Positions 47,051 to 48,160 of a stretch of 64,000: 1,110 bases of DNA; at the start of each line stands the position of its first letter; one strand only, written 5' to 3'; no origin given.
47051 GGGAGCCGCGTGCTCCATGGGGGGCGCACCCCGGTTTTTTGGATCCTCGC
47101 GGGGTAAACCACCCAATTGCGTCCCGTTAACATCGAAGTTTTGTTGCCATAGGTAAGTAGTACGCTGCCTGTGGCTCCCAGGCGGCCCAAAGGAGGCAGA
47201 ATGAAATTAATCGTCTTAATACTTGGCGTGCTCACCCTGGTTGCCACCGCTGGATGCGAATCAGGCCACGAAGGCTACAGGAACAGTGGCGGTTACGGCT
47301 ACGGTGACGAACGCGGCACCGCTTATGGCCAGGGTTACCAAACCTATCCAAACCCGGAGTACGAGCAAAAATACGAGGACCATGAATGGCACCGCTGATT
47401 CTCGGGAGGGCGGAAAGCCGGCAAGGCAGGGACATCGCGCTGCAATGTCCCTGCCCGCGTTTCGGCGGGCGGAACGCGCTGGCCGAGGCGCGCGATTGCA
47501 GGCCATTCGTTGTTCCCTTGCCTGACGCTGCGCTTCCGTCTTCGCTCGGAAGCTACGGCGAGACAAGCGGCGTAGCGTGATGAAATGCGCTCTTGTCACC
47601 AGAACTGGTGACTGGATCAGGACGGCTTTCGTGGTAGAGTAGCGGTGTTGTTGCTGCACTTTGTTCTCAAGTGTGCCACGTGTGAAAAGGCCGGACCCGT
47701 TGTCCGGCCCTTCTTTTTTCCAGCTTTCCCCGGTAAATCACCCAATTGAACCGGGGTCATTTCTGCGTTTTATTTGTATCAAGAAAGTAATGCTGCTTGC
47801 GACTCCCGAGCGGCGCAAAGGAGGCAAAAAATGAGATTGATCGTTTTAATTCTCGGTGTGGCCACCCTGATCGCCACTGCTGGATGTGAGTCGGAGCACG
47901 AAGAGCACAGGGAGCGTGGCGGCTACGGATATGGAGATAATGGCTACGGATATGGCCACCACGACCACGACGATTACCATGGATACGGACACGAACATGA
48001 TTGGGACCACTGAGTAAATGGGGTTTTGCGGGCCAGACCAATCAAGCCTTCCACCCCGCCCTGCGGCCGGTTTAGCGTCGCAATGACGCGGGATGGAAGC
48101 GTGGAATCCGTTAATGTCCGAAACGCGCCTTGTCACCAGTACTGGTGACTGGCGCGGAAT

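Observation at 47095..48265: Tandemly duplicated ~630-bp cassette: tiny His/Tyr/Gly-rich lipoprotein + conserved palindrome + terminator, directly downstream of an NtrC-like sigma-54 regulator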

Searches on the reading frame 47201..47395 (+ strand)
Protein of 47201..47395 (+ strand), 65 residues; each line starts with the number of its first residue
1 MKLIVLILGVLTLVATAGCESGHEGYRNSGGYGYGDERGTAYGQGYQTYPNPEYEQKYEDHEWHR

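Call 11: search_protein_families(library=pfam, proteins=[window:47201-47395:+], max_evalue=0.1)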
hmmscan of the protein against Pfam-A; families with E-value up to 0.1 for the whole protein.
seq(65 aa): 0 families

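Call 12: search_protein_families(library=ncbifam, proteins=[window:47201-47395:+], max_evalue=1)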
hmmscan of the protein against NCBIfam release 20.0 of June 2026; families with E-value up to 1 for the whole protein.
seq(65 aa): 0 families

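Call 13: find_homologous_proteins(query=A2, max_evalue=0.01)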
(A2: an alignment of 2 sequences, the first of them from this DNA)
Query A2 (2 sequences) (65 aa, profile of the alignment): 2 proteins with E <= 0.01 among 6 candidates.
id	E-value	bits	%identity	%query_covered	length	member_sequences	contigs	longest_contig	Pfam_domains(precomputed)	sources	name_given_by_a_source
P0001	1.2e-37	146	98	100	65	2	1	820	-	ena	-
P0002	2.1e-5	42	49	65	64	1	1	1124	-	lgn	-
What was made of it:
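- Tried and rejected: It found only 2 hits (call 13).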

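Call 15: find_encoding_contigs(protein=P0002, flank=10000)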
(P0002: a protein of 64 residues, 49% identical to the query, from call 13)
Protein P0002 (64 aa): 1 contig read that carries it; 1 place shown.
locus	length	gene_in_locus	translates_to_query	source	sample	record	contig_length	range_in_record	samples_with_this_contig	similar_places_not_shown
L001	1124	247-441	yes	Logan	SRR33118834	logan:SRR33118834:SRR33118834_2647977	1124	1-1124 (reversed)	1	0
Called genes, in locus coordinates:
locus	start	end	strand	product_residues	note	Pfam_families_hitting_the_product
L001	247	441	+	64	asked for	-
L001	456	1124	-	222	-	?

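Call 16: find_encoding_contigs(protein=P0001, flank=10000)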
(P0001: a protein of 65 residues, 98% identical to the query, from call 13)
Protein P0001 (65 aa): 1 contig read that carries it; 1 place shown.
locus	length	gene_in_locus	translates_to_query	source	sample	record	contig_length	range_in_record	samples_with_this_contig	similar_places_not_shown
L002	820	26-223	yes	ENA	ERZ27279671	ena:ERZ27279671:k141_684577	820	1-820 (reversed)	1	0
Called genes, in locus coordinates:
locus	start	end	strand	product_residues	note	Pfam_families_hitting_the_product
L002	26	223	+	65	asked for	-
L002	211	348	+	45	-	-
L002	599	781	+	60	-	-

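Call 28: search_protein_representatives(alignment_id=A3)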
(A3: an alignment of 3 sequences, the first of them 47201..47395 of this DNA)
Query: 3 sequences, 60 profile positions. Proteins with E-value up to 0.001 (for the whole library): 59; up to 1e-10: 2; up to 1e-30: 0. The best 59 are listed.
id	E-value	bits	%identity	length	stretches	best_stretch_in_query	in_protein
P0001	1.5e-29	118.3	-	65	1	1-60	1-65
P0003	4.5e-12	62.4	-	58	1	1-45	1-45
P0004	1.4e-10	57.6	-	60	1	3-59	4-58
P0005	2.2e-09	53.8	-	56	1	1-55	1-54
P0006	2.6e-09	53.6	-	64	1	1-59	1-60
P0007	4.1e-09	52.9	-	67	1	1-60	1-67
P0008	1.4e-08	51.3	-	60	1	1-59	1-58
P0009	2.3e-08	50.5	-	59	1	1-59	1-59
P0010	2.3e-08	50.5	-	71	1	1-56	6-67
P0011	3.2e-08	50.1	-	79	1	1-51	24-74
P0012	7.0e-08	49.0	-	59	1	1-52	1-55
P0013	7.9e-08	48.8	-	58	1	1-55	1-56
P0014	1.0e-07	48.4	-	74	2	1-52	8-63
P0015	1.1e-07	48.4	-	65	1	1-60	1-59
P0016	1.7e-07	47.7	-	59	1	1-54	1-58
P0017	4.7e-07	46.3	-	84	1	1-59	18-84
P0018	4.9e-07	46.3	-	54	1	1-54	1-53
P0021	1.1e-06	45.2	-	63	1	1-60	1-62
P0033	3.4e-05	40.4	-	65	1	1-53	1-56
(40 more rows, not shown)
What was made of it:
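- An exhaustive HMMER search finds 59 cluster representatives at E<1e-3, nearly all 53-84 aa (call 28).
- Tried and rejected: The exhaustive HMMER search was needed to see the family (call 28).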

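Call 31: list_cluster_members(proteins=[P0003, P0004, P0005, P0006, P0007, P0008, P0012, P0013, P0015, P0018])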
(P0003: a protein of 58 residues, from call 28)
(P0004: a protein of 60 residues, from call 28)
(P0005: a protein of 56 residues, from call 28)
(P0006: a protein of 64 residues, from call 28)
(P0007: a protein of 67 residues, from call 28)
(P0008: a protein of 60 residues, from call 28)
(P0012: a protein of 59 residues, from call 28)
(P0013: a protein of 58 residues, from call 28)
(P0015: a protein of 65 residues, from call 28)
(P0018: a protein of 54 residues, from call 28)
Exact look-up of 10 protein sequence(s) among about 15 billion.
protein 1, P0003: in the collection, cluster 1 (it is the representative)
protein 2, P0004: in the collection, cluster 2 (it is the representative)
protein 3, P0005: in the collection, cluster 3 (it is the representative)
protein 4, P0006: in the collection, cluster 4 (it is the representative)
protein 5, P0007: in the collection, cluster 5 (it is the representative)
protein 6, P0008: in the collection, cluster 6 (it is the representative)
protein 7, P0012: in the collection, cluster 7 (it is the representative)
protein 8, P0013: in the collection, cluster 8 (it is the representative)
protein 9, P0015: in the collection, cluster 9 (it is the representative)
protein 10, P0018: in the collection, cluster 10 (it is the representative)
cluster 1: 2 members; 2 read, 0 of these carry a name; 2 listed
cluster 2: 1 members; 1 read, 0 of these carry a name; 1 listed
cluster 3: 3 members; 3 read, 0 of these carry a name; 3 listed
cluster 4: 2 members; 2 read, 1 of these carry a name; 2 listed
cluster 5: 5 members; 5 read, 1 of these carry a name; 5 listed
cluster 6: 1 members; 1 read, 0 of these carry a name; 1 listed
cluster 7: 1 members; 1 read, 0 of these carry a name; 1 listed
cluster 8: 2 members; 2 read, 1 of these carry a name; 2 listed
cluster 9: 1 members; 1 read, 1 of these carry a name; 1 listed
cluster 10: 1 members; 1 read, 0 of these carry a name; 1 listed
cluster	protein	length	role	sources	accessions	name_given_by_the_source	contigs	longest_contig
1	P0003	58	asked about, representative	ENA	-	-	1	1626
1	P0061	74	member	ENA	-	-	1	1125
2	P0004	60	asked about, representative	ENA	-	-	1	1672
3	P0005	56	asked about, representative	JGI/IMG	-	-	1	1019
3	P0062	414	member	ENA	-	-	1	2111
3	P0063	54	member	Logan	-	-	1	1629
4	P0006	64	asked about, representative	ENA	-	-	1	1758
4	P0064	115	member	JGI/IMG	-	hypothetical protein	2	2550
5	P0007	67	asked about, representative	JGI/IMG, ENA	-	-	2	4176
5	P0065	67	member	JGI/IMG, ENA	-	hypothetical protein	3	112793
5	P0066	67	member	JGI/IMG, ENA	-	-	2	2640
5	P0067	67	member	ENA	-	-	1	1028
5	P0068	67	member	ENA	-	-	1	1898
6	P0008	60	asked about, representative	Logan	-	-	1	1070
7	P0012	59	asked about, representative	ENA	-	-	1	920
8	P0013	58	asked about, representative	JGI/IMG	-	hypothetical protein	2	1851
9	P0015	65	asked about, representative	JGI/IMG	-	hypothetical protein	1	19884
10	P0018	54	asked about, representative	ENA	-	-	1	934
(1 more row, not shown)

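Call 32: find_encoding_contigs(protein=P0065, flank=10000, max_places=3)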
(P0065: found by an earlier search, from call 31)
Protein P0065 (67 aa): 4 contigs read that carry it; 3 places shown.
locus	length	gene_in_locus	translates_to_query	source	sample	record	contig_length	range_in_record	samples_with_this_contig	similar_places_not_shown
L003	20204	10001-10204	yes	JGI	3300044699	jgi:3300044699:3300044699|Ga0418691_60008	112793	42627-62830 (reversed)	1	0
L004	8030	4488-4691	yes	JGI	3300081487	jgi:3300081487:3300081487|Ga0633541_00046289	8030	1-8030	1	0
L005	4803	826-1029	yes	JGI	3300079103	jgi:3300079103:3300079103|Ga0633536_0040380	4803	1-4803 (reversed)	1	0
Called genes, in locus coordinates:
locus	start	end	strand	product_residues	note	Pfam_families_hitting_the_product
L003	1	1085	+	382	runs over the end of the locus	PF20030:bpMoxR, PF07726:AAA_3, PF07728:AAA_5, PF17863:AAA_lid_2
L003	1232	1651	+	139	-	PF01882:DUF58, PF13519:VWA_2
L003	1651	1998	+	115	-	PF01882:DUF58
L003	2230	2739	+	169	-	-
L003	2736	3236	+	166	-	PF07584:BatA, PF13519:VWA_2 (weak)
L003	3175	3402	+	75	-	-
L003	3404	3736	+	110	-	PF24692:DUF7659 (weak)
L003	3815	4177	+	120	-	PF07584:BatA (weak)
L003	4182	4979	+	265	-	PF00092:VWA, PF13519:VWA_2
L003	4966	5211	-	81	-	-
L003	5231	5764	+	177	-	-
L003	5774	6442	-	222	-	PF01281:Ribosomal_L9_N, PF03948:Ribosomal_L9_C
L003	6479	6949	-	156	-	PF00436:SSB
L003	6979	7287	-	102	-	PF01250:Ribosomal_S6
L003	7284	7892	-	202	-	PF01195:Pept_tRNA_hydro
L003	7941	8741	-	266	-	PF01386:Ribosomal_L25p, PF14693:Ribosomal_TL5_C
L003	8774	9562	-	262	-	PF13793:Pribosyltran_N, PF00156:Pribosyltran, PF14572:Pribosyl_synth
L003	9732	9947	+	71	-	-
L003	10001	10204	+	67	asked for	-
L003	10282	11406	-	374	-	PF04055:Radical_SAM, PF19288:CofH_C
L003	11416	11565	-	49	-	-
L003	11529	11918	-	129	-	-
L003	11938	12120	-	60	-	-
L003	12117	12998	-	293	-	PF14579:HHH_6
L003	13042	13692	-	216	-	PF17657:DNA_pol3_finger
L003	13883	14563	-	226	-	PF07733:DNA_pol3_alpha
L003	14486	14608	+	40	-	-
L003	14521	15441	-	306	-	PF02811:PHP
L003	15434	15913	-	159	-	-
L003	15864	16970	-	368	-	PF00817:IMS, PF11799:IMS_C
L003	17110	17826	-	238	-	PF01726:LexA_DNA_bind, PF00717:Peptidase_S24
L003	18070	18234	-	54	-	PF05685:Uma2 (weak)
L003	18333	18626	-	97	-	PF05685:Uma2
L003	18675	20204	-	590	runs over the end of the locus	PF05960:DUF885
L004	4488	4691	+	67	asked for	-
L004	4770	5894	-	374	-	PF04055:Radical_SAM, PF19288:CofH_C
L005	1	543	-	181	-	?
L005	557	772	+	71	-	-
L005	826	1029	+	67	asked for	-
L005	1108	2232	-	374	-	PF04055:Radical_SAM, PF19288:CofH_C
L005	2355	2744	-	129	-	-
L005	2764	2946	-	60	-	-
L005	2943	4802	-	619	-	?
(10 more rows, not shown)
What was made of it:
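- Several members lie beside a radical-SAM gene (L001, L003-L005; calls 15, 32).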

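Call 33: find_encoding_contigs(protein=P0015, flank=10000, max_places=3)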
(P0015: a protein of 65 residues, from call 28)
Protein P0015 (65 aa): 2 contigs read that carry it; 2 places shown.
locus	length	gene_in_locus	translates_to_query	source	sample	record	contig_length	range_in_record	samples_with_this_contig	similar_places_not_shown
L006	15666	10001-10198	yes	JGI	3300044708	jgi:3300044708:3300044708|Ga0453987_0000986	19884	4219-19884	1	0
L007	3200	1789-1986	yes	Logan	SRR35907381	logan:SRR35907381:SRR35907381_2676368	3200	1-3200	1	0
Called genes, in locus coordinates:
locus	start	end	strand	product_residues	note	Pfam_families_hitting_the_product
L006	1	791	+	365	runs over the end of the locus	PF14240:YHYH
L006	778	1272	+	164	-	PF00036:EF-hand_1 (faint), PF13202:EF-hand_5 (faint), PF13405:EF-hand_6 (faint)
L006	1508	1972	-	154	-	PF00293:NUDIX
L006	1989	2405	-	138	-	PF10130:PIN_2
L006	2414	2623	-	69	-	-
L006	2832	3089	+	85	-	-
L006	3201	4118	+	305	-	PF01408:GFO_IDH_MocA (weak), PF02826:2-Hacid_dh_C, PF03446:NAD_binding_2, PF03807:F420_oxidored, PF14833:NAD_binding_11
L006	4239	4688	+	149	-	-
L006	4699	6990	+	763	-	PF00384:Molybdopterin, PF01568:Molydop_binding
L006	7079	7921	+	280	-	PF02634:FdhD-NarQ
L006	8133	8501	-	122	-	-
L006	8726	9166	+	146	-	-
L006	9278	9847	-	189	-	PF12804:NTP_transf_3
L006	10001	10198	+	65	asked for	-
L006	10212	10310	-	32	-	-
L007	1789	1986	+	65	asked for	-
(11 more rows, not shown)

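Call 40: find_related_loci(query=A3, collection=genome_contigs, flank=4000)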
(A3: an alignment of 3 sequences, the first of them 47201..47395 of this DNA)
Query A3 (65 aa) in genome_contigs; peptide patterns used: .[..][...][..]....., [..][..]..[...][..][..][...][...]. (x = any residue, [..] = any of these).
123 stretches matched a pattern, but none encodes a relative of the query by tblastn (E <= 1e-3).
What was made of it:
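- Tried and rejected: A3 ran and found no relative in 185,579 species-representative genomes (call 40).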

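Call 56: find_encoding_contigs(protein=P0008, flank=3000, max_places=4)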
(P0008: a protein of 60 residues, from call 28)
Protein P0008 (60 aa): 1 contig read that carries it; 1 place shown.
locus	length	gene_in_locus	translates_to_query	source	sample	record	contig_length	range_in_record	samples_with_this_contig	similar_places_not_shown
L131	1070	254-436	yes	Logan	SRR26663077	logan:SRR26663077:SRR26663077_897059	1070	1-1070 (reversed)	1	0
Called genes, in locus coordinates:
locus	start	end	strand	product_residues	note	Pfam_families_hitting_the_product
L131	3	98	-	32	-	?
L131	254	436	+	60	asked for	-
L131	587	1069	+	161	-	?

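Call 57: find_encoding_contigs(protein=P0006, flank=3000, max_places=4)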
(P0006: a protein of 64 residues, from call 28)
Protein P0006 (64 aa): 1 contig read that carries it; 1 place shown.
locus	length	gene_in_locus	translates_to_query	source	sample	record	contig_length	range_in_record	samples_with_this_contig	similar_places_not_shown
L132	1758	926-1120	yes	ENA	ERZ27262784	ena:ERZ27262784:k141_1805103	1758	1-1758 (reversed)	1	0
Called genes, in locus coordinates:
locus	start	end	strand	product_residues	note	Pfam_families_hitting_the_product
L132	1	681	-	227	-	?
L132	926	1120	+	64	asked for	-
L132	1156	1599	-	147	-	PF06240:COXG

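Call 58: find_encoding_contigs(protein=P0005, flank=3000, max_places=4)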
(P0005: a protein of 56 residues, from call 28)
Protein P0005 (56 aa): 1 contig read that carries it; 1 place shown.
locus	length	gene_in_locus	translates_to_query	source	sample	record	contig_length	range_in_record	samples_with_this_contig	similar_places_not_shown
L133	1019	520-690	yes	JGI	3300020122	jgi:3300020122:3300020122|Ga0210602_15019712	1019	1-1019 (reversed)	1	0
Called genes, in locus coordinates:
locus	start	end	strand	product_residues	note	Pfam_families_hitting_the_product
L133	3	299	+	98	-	?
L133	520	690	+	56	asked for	-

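Call 59: find_encoding_contigs(protein=P0012, flank=3000, max_places=4)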
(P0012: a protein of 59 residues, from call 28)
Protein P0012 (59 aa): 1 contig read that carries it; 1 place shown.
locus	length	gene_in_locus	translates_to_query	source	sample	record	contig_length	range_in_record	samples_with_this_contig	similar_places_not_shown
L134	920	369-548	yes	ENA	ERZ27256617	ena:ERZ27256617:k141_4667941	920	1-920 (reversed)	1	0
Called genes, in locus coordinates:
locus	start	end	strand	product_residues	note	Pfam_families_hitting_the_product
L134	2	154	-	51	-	?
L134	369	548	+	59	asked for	-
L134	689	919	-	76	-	?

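Call 67: predict_structure(alignment_id=A4)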
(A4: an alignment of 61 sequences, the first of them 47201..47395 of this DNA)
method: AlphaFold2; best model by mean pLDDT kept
length: 65 residues; sequences in the alignment: 61
mean_pLDDT: 64.2   pTM: 0.28
mean pLDDT of the five models: 64.2, 63.9, 63.2, 63.1, 62.1
residues with pLDDT >= 90: 12; 70-90: 7; 50-70: 41; < 50: 5
segments of 3 or more residues with pLDDT < 50: none
pLDDT, mean of each block of 10 residues (from residue 1): 92 83 57 54 51 55 53
secondary structure, 60 per line:
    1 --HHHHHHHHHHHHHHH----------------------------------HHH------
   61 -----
elements in order: H3-17
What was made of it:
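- On Bacterial lipoprotein precursors (Lgt / signal peptidase II substrates): AF2 predicts a helix at residues 3-17 with pLDDT about 90 (call 67).
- The mature part has pLDDT 51-57 and no secondary structure (call 67).
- Tried and rejected: It gave only a disordered mature region, so no fold search was run (call 67).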

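Call 68: find_encoding_contigs(protein=P0017, flank=2000, max_places=3)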
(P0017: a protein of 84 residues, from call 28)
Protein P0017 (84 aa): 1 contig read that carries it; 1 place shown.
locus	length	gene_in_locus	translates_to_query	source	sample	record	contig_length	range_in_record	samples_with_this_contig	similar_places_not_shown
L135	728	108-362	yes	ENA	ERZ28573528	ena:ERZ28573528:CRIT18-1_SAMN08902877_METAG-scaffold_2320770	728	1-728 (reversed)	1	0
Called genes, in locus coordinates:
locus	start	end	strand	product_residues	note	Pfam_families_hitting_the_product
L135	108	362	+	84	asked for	-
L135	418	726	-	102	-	?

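Call 69: find_encoding_contigs(protein=P0021, flank=2000, max_places=3)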
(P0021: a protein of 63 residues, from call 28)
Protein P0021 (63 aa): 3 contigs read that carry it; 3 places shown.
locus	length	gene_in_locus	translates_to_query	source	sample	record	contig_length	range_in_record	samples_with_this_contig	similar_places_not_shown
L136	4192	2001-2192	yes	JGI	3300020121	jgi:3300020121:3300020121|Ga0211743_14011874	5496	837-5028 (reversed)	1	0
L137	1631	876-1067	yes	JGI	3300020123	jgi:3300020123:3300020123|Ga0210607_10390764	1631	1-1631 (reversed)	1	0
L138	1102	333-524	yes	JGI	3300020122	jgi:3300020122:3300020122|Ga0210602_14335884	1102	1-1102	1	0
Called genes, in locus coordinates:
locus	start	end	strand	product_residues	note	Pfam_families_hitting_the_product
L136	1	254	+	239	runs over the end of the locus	?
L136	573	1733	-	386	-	PF00285:Citrate_synt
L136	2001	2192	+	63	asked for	-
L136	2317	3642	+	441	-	PF01041:DegT_DnrJ_EryC1, PF01053:Cys_Met_Meta_PP, PF01212:Beta_elim_lyase (weak)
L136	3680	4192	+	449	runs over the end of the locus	?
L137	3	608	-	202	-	?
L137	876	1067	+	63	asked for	-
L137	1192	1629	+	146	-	?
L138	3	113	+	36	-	?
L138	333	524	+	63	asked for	-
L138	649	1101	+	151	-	?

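Call 70: find_encoding_contigs(protein=P0033, flank=2000, max_places=3)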
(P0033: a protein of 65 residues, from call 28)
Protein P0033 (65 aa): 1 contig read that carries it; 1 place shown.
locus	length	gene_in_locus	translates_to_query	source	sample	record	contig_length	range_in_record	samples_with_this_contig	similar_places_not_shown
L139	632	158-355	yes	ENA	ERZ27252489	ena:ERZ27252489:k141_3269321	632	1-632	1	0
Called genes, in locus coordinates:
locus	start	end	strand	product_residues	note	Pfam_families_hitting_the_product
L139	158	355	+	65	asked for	-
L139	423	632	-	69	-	?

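Call 77: search_solved_structures(query=A4, max_evalue=1)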
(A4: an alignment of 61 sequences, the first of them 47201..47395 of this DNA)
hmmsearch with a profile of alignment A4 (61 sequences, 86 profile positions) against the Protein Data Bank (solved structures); distinct sequences matched with E-value up to 1: 8.
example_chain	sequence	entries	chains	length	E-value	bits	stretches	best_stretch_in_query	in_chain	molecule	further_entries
7sn0_C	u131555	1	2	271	0.24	14.5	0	26-48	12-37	Surface glycoprotein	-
6mvh_A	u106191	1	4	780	0.27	14.3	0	36-76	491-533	Beta-galactosidase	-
6qvm_A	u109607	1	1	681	0.5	13.4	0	33-58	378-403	Multiheme cytochrome cf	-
8okw_C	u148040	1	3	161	0.55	13.3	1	25-44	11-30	Cell wall surface anchor family protein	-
9n69_F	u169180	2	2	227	0.56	13.3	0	16-42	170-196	TIGR02646 family protein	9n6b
6mvg_A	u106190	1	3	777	0.7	13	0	36-75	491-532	beta-glucuronidase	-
8p8s_A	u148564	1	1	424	0.74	12.9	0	31-78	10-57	Chitinase-like protein 4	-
8ehd_A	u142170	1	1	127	0.83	12.7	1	20-44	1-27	Potempin E (PotE)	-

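Call 78: search_protein_families(library=pfam, alignment_id=A4, max_evalue=0.01)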
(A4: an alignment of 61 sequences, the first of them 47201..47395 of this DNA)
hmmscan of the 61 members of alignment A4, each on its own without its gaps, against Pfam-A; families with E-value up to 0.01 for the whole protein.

A. member 1, window:47201-47395:+ (65 aa): 0 families

B. families by the number of members that match (of 61 scanned): 0 families
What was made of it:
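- On Entericidin and other curated small-protein families (Pfam / NCBIfam): 0 Pfam families for any of the 61 members (calls 11, 78).
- Closest known: Small Gram-negative lipoproteins such as entericidins. Different: No HMM match (calls 11, 78).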

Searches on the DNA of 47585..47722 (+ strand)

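Call 27: search_dna_similar(query=window:47585-47722:+, collection=plasmids, mode=distant, max_evalue=0.01)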
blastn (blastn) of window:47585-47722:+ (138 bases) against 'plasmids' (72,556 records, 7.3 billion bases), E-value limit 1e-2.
No match.
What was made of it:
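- Tried and rejected: Plasmid collection. blastn of the 3' element gave no match (call 27).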

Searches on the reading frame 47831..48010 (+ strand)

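Call 11: search_protein_families(library=pfam, proteins=[window:47831-48010:+], max_evalue=0.1)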
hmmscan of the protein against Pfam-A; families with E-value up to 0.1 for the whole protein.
seq(60 aa): 0 families

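Call 12: search_protein_families(library=ncbifam, proteins=[window:47831-48010:+], max_evalue=1)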
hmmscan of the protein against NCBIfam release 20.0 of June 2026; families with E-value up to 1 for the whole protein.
seq(60 aa): 1 family
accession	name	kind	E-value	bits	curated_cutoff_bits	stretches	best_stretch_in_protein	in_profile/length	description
NF051869.1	StalkProtStpX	equivalog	0.49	9.7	450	1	12-59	437-487/516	stalk-specific protein StpX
